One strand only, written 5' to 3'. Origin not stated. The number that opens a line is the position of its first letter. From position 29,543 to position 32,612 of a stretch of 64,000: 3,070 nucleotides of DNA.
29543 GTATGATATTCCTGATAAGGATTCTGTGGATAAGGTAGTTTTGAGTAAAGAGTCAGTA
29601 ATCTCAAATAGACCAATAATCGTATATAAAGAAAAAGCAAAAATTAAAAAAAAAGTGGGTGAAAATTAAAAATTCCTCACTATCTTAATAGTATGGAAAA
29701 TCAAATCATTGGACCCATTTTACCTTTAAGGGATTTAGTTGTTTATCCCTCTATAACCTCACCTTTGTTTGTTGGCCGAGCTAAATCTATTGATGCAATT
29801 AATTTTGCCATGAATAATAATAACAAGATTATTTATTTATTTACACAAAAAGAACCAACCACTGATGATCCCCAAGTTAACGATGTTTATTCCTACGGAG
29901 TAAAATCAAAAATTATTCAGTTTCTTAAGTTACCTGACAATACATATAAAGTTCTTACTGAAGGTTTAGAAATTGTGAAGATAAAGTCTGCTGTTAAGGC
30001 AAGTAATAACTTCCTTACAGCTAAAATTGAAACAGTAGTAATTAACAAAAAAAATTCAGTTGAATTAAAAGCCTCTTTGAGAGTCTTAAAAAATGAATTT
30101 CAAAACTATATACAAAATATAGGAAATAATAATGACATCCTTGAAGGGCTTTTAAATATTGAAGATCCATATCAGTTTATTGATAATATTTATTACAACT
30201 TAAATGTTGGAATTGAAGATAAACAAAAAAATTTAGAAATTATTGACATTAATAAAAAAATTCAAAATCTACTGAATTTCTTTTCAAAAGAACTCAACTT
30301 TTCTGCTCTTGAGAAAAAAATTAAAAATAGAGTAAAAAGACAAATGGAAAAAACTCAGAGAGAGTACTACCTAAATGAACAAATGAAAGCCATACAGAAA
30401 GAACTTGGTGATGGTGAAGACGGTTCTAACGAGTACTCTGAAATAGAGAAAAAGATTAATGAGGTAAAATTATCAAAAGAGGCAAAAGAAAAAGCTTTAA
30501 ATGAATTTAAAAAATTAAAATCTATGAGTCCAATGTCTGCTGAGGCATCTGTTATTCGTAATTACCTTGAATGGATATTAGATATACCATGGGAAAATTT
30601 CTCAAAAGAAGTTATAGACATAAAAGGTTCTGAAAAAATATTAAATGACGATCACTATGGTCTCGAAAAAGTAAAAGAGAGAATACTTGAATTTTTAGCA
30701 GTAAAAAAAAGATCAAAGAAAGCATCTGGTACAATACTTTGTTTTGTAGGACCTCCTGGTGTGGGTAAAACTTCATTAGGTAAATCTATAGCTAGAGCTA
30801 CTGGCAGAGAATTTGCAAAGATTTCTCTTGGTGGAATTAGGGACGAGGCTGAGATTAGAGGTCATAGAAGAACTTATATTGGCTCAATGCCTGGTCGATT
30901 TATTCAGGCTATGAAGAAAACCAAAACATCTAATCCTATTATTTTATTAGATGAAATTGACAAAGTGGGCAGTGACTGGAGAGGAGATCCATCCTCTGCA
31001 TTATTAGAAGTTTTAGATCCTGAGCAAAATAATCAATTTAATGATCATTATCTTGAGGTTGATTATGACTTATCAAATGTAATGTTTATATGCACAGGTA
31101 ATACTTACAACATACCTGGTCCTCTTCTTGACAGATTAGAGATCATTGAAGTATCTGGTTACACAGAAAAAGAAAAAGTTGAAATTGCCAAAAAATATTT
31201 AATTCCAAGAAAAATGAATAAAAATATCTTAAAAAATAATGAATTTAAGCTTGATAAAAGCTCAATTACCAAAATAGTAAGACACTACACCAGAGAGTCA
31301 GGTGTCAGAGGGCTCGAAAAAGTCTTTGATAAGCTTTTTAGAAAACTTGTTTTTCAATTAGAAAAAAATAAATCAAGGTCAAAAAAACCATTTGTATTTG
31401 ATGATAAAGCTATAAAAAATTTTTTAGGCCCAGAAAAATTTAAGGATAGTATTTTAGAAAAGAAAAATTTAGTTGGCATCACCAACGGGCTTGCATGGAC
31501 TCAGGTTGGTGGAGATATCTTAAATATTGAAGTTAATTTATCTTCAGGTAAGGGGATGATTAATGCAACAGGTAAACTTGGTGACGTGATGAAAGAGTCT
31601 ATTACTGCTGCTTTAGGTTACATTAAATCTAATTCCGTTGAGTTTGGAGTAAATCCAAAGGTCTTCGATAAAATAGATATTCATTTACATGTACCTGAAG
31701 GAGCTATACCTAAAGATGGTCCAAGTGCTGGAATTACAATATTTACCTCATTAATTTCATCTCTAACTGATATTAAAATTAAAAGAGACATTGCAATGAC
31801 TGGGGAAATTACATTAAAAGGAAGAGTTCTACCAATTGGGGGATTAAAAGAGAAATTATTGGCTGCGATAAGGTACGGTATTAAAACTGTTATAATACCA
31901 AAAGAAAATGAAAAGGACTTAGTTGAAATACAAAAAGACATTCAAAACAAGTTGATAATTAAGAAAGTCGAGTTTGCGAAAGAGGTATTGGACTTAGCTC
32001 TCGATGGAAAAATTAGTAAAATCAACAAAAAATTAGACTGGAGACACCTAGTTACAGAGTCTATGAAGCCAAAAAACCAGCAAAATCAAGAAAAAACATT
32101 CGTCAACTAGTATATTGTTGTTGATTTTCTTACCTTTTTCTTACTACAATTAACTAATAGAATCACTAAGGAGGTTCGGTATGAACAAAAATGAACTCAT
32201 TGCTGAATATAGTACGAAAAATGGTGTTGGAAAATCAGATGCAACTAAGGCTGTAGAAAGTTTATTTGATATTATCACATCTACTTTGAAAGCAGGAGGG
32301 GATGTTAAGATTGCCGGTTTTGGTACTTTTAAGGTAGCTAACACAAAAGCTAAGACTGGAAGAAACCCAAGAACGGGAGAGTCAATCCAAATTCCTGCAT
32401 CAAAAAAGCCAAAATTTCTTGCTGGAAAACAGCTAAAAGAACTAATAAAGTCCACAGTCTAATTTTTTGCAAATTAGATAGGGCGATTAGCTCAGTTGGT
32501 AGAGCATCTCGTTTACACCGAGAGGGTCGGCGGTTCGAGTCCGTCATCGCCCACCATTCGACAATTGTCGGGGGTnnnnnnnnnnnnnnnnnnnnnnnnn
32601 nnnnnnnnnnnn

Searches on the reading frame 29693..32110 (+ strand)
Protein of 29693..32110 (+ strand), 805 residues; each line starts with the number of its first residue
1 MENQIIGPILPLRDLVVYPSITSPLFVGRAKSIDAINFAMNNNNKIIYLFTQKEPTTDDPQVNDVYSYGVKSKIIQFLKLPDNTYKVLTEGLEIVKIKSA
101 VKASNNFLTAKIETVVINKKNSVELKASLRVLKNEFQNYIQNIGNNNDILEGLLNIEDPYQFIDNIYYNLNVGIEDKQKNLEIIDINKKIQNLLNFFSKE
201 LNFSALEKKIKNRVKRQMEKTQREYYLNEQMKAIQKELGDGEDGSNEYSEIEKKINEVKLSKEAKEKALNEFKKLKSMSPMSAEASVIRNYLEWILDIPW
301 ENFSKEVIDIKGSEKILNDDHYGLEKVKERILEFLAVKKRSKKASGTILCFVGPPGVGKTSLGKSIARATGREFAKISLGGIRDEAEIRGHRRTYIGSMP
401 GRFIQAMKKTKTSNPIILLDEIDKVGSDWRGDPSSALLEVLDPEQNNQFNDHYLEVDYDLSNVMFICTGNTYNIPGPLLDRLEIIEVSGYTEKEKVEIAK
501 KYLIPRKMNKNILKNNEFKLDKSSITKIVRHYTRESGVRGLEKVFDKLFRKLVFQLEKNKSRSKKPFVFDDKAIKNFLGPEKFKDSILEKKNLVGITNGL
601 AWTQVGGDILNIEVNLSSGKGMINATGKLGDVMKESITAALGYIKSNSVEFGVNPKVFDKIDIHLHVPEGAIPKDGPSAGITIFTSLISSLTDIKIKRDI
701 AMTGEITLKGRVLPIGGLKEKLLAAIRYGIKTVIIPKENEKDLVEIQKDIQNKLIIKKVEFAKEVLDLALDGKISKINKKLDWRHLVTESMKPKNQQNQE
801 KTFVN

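Call 11: search_protein_families(library=pfam, proteins=[window:29693-32110:+], max_evalue=0.01)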
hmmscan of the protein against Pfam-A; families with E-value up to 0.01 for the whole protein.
window:29693-32110:+ (805 aa): 12 families
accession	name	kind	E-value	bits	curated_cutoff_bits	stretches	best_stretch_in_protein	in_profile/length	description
PF05362.19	Lon_C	-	3e-84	282.1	21.1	1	570-770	3-203/205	Lon protease (S16) C-terminal proteolytic domain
PF02190.22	LON_substr_bdg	-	3.1e-40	138.7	28.7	1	8-196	3-197/200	ATP-dependent protease La (LON) substrate-binding domain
PF00004.35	AAA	-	6.5e-24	85.3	21.2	1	349-486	1-127/131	ATPase family associated with various cellular activities (AAA)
PF22667.2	Lon_lid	-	4.1e-16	58.8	27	1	510-561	2-53/57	Lon protease AAA+ ATPase lid domain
PF07728.20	AAA_5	-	3.7e-08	33.9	22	1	349-471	2-123/139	AAA domain (dynein-related subfamily)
PF13541.12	ChlI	-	9.8e-08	32.4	27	1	612-739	1-121/121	Subunit ChlI of Mg-chelatase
PF07724.20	AAA_2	-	7.2e-07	29.8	27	1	350-471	7-125/166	AAA domain (Cdc48 subfamily)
PF05496.18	RuvB_N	-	0.00021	21.6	27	1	319-378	7-65/159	Holliday junction DNA helicase RuvB P-loop domain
PF08298.17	AAA_PrkA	-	0.0017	17.9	25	1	319-368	58-107/358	PrkA AAA domain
PF13173.12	AAA_14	-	0.0018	18.7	27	0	347-425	3-74/129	AAA domain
PF13401.12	AAA_22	-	0.002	18.9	27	0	346-425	5-96/130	AAA domain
PF01443.25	Viral_helicase1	-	0.0055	17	21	0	353-449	5-100/228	Viral superfamily 1 RNA helicase core domain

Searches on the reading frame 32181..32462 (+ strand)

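Call 11: search_protein_families(library=pfam, proteins=[window:32181-32462:+], max_evalue=0.01)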
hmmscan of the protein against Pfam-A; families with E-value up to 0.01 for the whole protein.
window:32181-32462:+ (93 aa): 3 families
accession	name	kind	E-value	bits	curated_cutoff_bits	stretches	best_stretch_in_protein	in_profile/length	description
PF00216.26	Bac_DNA_binding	-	3.1e-32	111.1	22.4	1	1-89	1-89/90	Bacterial DNA-binding protein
PF18291.6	HU-HIG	-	7.4e-05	23.2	26.2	1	2-91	33-120/125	HU domain fused to wHTH, Ig, or Glycine-rich motif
PF18175.6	HU-CCDC81_bac_2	-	0.0014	18.9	35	1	6-53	3-50/70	CCDC81-like prokaryotic HU domain 2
